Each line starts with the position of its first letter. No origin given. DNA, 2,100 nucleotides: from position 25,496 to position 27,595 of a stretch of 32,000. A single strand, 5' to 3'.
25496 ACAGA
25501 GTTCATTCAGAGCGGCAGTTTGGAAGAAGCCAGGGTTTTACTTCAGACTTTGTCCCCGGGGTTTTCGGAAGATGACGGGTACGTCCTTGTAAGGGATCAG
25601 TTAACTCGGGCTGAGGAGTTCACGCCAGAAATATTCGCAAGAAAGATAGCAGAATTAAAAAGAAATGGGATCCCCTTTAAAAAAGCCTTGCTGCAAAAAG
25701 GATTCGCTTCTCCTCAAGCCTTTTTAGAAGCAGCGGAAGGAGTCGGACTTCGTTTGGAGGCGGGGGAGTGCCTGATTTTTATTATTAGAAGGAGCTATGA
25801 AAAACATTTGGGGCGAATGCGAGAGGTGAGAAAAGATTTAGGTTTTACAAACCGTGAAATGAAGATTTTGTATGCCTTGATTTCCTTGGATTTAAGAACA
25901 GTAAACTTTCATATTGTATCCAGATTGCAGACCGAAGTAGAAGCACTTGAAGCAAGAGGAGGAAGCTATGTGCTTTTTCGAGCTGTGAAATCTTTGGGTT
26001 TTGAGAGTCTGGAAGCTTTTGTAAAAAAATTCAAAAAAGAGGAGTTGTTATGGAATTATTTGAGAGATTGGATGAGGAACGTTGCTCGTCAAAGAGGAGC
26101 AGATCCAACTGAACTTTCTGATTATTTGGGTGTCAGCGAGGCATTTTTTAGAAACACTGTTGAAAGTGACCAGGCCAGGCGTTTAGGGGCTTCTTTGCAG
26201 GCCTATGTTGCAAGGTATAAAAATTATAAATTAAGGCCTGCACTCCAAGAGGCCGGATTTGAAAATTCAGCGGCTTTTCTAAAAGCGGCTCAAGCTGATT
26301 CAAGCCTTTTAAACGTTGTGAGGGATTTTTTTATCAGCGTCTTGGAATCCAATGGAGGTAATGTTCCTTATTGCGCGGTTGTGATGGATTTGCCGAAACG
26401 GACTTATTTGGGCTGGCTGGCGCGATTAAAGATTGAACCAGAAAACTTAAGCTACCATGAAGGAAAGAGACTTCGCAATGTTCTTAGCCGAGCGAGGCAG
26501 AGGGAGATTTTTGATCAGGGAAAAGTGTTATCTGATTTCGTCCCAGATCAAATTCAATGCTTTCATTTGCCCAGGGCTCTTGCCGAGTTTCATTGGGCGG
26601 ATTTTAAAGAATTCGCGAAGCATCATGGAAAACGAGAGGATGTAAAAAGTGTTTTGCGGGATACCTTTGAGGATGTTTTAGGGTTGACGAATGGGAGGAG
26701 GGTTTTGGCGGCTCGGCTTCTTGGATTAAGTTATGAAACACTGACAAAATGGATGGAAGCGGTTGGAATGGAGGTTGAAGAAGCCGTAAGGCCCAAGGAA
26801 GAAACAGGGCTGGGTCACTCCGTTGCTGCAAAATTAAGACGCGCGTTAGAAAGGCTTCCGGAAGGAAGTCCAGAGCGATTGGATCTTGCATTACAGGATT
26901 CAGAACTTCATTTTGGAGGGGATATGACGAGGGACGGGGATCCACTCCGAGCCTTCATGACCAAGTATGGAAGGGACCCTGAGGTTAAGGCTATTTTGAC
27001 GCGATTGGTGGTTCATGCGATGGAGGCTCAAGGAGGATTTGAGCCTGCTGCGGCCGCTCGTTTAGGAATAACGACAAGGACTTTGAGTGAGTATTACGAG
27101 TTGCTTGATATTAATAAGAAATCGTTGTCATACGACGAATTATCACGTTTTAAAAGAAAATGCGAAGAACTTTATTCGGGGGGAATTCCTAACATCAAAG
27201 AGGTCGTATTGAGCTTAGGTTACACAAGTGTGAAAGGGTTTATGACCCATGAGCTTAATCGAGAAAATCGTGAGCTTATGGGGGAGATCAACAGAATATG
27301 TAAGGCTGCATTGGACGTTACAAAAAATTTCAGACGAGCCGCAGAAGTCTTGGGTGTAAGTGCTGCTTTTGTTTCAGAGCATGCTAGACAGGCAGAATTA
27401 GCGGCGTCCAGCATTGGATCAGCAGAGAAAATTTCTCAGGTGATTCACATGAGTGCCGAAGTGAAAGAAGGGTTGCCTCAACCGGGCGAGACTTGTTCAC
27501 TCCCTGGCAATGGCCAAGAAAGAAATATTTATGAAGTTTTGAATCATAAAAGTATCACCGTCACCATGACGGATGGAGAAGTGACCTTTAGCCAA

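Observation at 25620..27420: Six tandem ~90-115-aa modules, each ending in a Fis/NtrC-type HTH-like motif, inside the giant ORF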

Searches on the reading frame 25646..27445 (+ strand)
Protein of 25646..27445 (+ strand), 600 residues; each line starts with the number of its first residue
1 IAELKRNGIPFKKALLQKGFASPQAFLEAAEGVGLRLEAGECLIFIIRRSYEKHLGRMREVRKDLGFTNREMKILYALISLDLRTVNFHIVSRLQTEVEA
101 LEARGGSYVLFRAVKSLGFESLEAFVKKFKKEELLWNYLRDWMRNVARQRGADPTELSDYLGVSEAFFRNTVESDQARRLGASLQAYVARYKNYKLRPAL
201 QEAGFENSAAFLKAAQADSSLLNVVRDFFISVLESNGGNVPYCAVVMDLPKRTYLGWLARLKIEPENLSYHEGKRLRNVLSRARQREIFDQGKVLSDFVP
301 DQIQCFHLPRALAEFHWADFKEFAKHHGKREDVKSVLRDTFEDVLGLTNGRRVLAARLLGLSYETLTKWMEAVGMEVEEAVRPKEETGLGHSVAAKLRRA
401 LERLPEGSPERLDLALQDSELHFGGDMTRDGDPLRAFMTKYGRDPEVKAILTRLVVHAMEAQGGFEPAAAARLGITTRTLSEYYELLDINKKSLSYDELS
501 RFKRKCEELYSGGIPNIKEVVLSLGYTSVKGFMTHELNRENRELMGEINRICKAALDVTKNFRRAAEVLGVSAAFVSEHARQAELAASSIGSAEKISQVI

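Call 62: find_related_loci(query=window:25646-27445:+, collection=genome_contigs, flank=3000)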
Query window:25646-27445:+ (600 aa) in genome_contigs; peptide patterns used: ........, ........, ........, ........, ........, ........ (x = any residue, [..] = any of these).
37 stretches matched a pattern, but none encodes a relative of the query by tblastn (E <= 1e-3).

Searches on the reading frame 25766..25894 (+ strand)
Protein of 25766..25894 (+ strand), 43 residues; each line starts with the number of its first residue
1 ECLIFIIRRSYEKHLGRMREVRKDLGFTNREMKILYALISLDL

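Call 20: search_solved_structures(query=A1, max_evalue=1, show_alignments=3)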
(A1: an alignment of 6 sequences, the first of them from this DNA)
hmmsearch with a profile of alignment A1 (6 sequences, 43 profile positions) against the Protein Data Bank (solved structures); distinct sequences matched with E-value up to 1: 28.
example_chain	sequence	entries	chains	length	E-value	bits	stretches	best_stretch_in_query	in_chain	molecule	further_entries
7zbs_X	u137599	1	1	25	0.00015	24.7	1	12-34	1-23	HTH_8cm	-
1ojl_A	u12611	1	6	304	0.00016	24.7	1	11-35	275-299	TRANSCRIPTIONAL REGULATORY PROTEIN ZRAR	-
4j2n_A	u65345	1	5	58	0.037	17.1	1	24-40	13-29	Gp37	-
3hil_A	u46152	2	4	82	0.06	16.5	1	28-43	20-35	Ephrin type-A receptor 1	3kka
1rzs_A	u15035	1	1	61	0.15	15.2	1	18-39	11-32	Regulatory protein cro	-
4yxz_A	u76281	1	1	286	0.2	14.8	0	24-41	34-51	dTor_9x31L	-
8r3g_C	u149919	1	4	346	0.2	14.8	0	1-17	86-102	Central glycolytic genes regulator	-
2lp0_A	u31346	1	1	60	0.21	14.7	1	18-38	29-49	Homeobox protein Hox-C9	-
2msy_A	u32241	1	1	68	0.26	14.4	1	18-38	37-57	Homeobox protein Hox-C9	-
5i41_B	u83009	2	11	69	0.29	14.3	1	23-43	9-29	Chromosome-anchoring protein RacA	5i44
7q4n_K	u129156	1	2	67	0.31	14.2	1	20-38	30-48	Homeobox protein CDX-2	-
5lty_K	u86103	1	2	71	0.35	14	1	20-38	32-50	Homeobox protein CDX-2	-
6es2_K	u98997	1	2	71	0.35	14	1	20-38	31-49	Homeobox protein CDX-2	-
6es3_K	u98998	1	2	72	0.35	14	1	20-38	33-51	Homeobox protein CDX-2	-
3mz1_A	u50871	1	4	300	0.4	13.8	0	16-39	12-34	Putative transcriptional regulator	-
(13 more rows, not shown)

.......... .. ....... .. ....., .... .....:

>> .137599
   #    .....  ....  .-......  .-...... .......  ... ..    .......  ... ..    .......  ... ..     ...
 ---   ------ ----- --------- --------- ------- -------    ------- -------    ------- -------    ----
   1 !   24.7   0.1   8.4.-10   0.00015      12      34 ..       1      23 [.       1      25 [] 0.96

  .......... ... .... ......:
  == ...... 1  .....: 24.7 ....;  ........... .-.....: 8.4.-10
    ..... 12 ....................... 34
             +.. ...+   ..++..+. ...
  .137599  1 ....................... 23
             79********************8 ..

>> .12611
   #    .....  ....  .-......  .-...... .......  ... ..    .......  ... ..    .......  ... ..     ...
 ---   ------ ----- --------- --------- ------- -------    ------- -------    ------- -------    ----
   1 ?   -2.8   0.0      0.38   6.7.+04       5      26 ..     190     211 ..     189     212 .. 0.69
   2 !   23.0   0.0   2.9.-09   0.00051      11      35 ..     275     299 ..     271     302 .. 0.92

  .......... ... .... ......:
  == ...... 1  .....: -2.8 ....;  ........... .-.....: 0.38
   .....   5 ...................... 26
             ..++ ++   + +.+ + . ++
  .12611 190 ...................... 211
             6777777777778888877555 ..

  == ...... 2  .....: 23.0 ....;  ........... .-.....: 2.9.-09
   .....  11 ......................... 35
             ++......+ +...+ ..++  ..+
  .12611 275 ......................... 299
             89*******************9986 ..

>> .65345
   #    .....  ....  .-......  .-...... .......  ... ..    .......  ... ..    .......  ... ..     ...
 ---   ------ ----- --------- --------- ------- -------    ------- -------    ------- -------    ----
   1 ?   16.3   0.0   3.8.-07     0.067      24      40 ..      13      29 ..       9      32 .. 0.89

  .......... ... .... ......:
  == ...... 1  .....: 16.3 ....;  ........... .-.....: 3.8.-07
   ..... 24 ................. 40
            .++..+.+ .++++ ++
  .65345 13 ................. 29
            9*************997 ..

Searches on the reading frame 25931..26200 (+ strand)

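Call 9: search_protein_families(library=pfam, proteins=[window:25931-26200:+], max_evalue=10)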
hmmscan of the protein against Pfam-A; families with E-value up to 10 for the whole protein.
window:25931-26200:+ (90 aa): 1 family
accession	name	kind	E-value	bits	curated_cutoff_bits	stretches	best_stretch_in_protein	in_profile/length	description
PF20432.4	Xre-like-HTH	-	0.042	14.6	25.8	1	47-86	14-51/63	Antitoxin Xre-like helix-turn-helix domain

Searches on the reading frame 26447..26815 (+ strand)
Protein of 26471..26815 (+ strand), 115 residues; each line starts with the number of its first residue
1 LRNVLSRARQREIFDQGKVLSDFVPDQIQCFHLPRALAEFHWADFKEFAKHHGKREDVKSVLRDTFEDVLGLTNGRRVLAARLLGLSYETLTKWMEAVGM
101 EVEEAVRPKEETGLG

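Call 9: search_protein_families(library=pfam, proteins=[window:26471-26815:+], max_evalue=10)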
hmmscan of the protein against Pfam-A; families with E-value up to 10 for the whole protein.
window:26471-26815:+ (115 aa): 4 families
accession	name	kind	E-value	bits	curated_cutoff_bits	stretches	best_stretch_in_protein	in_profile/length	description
PF02954.25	HTH_8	-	0.00019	21.5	22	1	67-93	11-37/42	Bacterial regulatory protein, Fis family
PF01527.26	HTH_Tnp_1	-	0.051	14.2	24.1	1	80-111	29-63/75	Transposase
PF13518.12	HTH_28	-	0.12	12.9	25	1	76-95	14-33/52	Helix-turn-helix domain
PF18458.6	XPB_DRD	-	0.18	12.2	26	1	76-106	27-57/57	Xeroderma pigmentosum group B helicase damage recognition domain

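Call 30: search_solved_structures(query=A2, max_evalue=1, show_alignments=4)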
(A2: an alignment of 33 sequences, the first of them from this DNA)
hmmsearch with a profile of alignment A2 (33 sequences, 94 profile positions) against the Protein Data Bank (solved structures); distinct sequences matched with E-value up to 1: 49.
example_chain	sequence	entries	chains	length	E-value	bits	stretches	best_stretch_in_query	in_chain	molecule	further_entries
8vd6_A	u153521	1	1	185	7.1e-07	33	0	55-89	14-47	CAP REPEAT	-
7zbs_X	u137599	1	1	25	0.00052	23.8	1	58-82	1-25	HTH_8cm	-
1ojl_A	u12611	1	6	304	0.001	22.9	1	52-84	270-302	TRANSCRIPTIONAL REGULATORY PROTEIN ZRAR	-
2m8g_X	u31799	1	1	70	0.001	22.9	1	52-93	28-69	Transcriptional regulator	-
4l5e_A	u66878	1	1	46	0.0011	22.8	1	47-89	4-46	Transcriptional regulator (NtrC family)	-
1ntc_A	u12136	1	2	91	0.0024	21.7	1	52-89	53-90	PROTEIN (NITROGEN REGULATION PROTEIN (NTRC))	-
4l4u_A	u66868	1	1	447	0.0047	20.8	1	43-90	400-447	Transcriptional regulator (NtrC family)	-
4fth_A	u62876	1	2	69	0.0097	19.8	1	26-93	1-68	Transcriptional regulator (NtrC family)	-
1f36_A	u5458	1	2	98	0.013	19.3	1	57-89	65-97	FIS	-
1eto_A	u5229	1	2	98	0.014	19.3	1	57-89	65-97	FACTOR FOR INVERSION STIMULATION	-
6m10_A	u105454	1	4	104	0.016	19.1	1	54-87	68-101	Putative Fis-like DNA-binding protein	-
1fip_A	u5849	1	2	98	0.019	18.8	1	55-89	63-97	FACTOR FOR INVERSION STIMULATION (FIS)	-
1ety_A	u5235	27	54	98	0.024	18.5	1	57-89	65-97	FACTOR FOR INVERSION STIMULATION | FACTOR FOR INVERSION STIMULATION (FIS) | DNA-binding protein fis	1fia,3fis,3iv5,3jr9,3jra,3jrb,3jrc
1etx_A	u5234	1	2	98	0.025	18.4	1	57-89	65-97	FACTOR FOR INVERSION STIMULATION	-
12aw_A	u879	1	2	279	0.029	18.2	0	11-43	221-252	HYBRID TWO-COMPONENT SYSTEM PROTEIN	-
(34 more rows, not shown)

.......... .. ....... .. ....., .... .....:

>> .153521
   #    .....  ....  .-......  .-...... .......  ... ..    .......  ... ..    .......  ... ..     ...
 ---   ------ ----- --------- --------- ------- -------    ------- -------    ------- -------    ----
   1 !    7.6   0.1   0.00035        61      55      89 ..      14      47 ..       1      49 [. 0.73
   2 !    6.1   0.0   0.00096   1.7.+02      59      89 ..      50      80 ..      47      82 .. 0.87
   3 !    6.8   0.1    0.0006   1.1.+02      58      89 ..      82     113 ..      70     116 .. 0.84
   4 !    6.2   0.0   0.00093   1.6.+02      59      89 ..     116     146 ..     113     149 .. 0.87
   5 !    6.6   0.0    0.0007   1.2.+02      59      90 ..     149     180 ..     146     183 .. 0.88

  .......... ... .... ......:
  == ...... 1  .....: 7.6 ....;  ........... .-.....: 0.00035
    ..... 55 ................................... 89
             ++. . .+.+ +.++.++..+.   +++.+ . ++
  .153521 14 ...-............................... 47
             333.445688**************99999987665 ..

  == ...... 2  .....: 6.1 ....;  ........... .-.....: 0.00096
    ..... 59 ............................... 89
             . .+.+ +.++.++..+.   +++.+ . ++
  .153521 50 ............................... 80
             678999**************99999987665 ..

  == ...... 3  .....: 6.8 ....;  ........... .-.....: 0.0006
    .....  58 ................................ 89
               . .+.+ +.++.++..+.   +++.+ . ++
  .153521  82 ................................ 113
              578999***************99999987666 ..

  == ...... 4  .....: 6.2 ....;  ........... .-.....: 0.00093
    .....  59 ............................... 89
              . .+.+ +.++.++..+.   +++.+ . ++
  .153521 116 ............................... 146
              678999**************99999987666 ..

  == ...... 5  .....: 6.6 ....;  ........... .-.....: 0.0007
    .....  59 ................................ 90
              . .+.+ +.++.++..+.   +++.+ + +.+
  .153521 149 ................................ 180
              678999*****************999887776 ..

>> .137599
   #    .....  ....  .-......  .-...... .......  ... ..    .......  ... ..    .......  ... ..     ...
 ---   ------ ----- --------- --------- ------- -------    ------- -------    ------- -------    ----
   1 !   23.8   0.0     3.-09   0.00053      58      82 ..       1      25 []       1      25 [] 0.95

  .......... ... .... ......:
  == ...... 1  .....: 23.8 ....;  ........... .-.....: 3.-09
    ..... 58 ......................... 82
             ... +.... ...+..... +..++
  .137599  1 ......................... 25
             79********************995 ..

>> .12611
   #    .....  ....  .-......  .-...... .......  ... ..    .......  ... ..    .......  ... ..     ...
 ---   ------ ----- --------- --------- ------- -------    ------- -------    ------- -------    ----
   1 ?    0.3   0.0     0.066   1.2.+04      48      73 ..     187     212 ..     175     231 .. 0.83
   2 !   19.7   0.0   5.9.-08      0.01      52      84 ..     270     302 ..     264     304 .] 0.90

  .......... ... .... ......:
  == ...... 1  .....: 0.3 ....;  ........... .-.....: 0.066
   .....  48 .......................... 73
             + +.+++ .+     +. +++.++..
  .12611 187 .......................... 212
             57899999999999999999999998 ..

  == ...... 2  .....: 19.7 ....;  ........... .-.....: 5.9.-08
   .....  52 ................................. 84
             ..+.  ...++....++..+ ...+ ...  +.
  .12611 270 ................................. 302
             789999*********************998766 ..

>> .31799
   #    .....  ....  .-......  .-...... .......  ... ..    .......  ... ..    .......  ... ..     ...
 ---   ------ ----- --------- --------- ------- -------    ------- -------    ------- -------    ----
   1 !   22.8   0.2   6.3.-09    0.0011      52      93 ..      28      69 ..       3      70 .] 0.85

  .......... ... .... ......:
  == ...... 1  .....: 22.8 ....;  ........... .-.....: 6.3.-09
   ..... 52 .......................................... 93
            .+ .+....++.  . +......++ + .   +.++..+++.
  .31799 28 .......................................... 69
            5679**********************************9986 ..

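Call 34: predict_structure(alignment_id=A2)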
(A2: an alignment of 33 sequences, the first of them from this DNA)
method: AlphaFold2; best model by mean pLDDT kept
length: 113 residues; sequences in the alignment: 33
mean_pLDDT: 89.5   pTM: 0.81
mean pLDDT of the five models: 89.5, 89.4, 88.8, 87.7, 87.0
residues with pLDDT >= 90: 83; 70-90: 21; 50-70: 9; < 50: 0
segments of 3 or more residues with pLDDT < 50: none
pLDDT, mean of each block of 10 residues (from residue 1): 87 92 73 82 92 94 96 95 94 96 92 67
secondary structure, 60 per line:
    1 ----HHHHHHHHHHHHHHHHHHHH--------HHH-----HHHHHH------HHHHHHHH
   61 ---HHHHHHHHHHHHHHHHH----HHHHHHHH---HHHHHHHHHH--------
elements in order: H5-24 H41-46 H53-60 H64-80 H85-92 H96-105

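Call 38: fold_search(model_id=the predicted structure, library=pdb)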
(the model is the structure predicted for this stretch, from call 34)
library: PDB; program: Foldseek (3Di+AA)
matches with E <= 10: 79; with E <= 0.001: 0
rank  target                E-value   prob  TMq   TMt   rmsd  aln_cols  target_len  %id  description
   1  1ety_B                3.3e-01  0.95  0.36  0.50   7.2        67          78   24  THE CRYSTAL STRUCTURE OF E. COLI WILD-TYPE FIS (released 2000-10-11)
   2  1etv_B                4.1e-01  0.97  0.38  0.53   7.1        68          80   22  THE CRYSTAL STRUCTURE OF E. COLI FIS MUTANT G72A (released 2000-10-11)
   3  1etk_B                4.3e-01  0.97  0.38  0.54   7.0        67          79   22  THE CRYSTAL STRUCTURE OF E. COLI FIS MUTANT Q68A (released 2000-10-11)
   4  1etx_B                4.3e-01  0.97  0.38  0.54   7.0        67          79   22  THE CRYSTAL STRUCTURE OF E. COLI FIS MUTANT Q74A (released 2000-10-11)
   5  1ety_A                4.5e-01  0.97  0.38  0.58   7.0        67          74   21  THE CRYSTAL STRUCTURE OF E. COLI WILD-TYPE FIS (released 2000-10-11)
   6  1etk_A                5.8e-01  0.95  0.38  0.57   7.0        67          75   21  THE CRYSTAL STRUCTURE OF E. COLI FIS MUTANT Q68A (released 2000-10-11)
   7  1etw_A                5.8e-01  0.94  0.38  0.55   6.8        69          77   19  THE CRYSTAL STRUCTURE OF E. COLI FIS MUTANT G72D (released 2000-10-11)
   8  1eto_B                5.8e-01  0.94  0.39  0.46   7.7        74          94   19  THE CRYSTAL STRUCTURE OF E. COLI FIS MUTANT R71L (released 2000-10-11)
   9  1etq_C                7.5e-01  0.75  0.33  0.47   8.4        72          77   19  THE CRYSTAL STRUCTURE OF E. COLI FIS MUTANT R71Y (released 2000-10-11)
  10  1etw_B                8.3e-01  0.75  0.33  0.42   7.4        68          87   20  THE CRYSTAL STRUCTURE OF E. COLI FIS MUTANT G72D (released 2000-10-11)
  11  6p0u_B                9.2e-01  0.72  0.34  0.45   6.3        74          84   23  Crystal structure of ternary DNA complex " FX(1-2)-2Xis" containing E. coli Fis and phage lambda Xis (released 2019-06-19)
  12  4fth_A                1.0e+00  0.92  0.41  0.67   7.7        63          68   17  Crystal Structure of NtrC4 DNA-binding domain bound to double-stranded DNA (released 2012-08-29)
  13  1etv_A                1.1e+00  0.89  0.38  0.57   7.0        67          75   19  THE CRYSTAL STRUCTURE OF E. COLI FIS MUTANT G72A (released 2000-10-11)
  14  6p0t_A                1.1e+00  0.72  0.36  0.47   8.1        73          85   25  Crystal structure of ternary DNA complex "FX(1-2)-1Xis" containing E. coli Fis and phage lambda Xis (released 2019-06-19)
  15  6p0s_A                1.2e+00  0.82  0.38  0.51   8.1        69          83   22  Crystal structure of ternary DNA complex "FX2" containing E. coli Fis and phage lambda Xis (released 2019-06-19)
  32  4fth_B                2.2e+00  0.82  0.41  0.73   7.0        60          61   17  Crystal Structure of NtrC4 DNA-binding domain bound to double-stranded DNA (released 2012-08-29)
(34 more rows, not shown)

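Call 55: find_homologous_proteins(query=A2, max_evalue=0.001)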
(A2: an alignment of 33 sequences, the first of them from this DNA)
Query A2 (33 sequences): 1088 candidates shared short words with the query, none scored E <= 0.001.

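Call 79: fold_search(model_id=the predicted structure, library=viral)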
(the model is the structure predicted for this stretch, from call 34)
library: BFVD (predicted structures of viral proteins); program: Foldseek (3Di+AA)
matches with E <= 10: 154; with E <= 0.001: 0
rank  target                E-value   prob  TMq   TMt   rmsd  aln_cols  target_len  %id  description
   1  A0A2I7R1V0            5.4e-01  1.00  0.41  0.76   1.9        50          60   20  (no name in the UniProt tables at hand)
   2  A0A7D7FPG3            7.7e-01  0.35  0.34  0.09  15.3       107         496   14  (no name in the UniProt tables at hand)
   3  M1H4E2                7.7e-01  0.30  0.32  0.14  14.3       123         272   11  (no name in the UniProt tables at hand)
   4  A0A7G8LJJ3            8.1e-01  0.47  0.27  0.20   5.0        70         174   20  (no name in the UniProt tables at hand)
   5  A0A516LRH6            8.5e-01  0.93  0.36  0.63   5.2        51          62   22  (no name in the UniProt tables at hand)
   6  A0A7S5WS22            1.1e+00  0.38  0.29  0.35   4.6        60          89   20  Uncharacterized protein [Arthrobacter phage Jinkies]
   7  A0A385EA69            1.2e+00  0.98  0.42  0.47   2.4        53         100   26  Uncharacterized protein [Caulobacter phage CcrPW]
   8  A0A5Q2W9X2            1.3e+00  0.91  0.37  0.64   6.1        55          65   25  (no name in the UniProt tables at hand)
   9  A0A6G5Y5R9            1.3e+00  0.35  0.39  0.36  10.4       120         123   14  (no name in the UniProt tables at hand)
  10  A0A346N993            1.4e+00  0.14  0.30  0.32  13.9       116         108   14  (no name in the UniProt tables at hand)
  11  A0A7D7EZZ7            1.9e+00  0.30  0.39  0.09  17.6       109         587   17  (no name in the UniProt tables at hand)
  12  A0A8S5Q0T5            2.0e+00  0.87  0.34  0.77   1.5        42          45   26  Response regulator [Siphoviridae sp. ctOCb13]
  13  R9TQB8                2.0e+00  0.87  0.27  0.44   1.0        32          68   38  (no name in the UniProt tables at hand)
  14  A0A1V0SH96            2.1e+00  0.08  0.22  0.04  18.1       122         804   15  Uncharacterized protein [Hokovirus HKV1]
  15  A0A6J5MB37            2.4e+00  0.69  0.28  0.16   1.7        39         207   28  HNH endonuclease [uncultured Caudovirales phage]
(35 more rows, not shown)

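Call 82: search_protein_families(library=pfam, alignment_id=A2, max_evalue=0.01)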
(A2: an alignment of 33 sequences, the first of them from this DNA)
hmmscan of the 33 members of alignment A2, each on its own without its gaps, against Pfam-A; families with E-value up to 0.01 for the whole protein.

A. member 1, seq(113 aa): 1 family
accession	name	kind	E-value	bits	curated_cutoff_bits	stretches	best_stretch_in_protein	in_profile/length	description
PF02954.25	HTH_8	-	0.00015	21.8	22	1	75-101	11-37/42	Bacterial regulatory protein, Fis family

B. families by the number of members that match (of 33 scanned): 5 families
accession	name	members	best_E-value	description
PF02954.25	HTH_8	8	6.5e-05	Bacterial regulatory protein, Fis family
PF02042.20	RWP-RK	1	0.00021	RWP-RK domain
PF12833.13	HTH_18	1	0.0025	Helix-turn-helix domain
PF25060.1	ARM_TT21_2nd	1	0.0046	Tetratricopeptide repeat protein 21 second ARM domain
PF13560.12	HTH_31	1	0.0077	Helix-turn-helix domain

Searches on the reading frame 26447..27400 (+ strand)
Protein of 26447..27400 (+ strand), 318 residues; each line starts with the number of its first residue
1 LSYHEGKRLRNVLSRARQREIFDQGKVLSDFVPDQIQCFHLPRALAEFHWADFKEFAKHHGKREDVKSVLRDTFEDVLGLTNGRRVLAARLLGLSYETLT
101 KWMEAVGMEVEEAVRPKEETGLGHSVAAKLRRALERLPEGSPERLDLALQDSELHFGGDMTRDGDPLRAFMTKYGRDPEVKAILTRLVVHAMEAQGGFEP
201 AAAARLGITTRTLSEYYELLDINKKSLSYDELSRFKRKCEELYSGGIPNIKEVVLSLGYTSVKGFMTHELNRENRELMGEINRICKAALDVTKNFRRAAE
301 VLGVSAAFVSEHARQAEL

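Call 64: find_related_loci(query=A4, collection=genome_contigs, flank=3000)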
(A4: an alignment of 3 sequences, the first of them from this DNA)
Query A4 (318 aa) in genome_contigs; peptide patterns used: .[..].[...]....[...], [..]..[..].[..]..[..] (x = any residue, [..] = any of these).
41 stretches matched a pattern, but none encodes a relative of the query by tblastn (E <= 1e-3).

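Call 65: find_related_loci(query=A4, collection=metagenome_contigs, flank=5000)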
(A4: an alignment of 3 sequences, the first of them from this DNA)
Query A4 (318 aa) in metagenome_contigs; peptide patterns used: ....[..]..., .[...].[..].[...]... (x = any residue, [..] = any of these).
112 stretches matched a pattern, but none encodes a relative of the query by tblastn (E <= 1e-3).
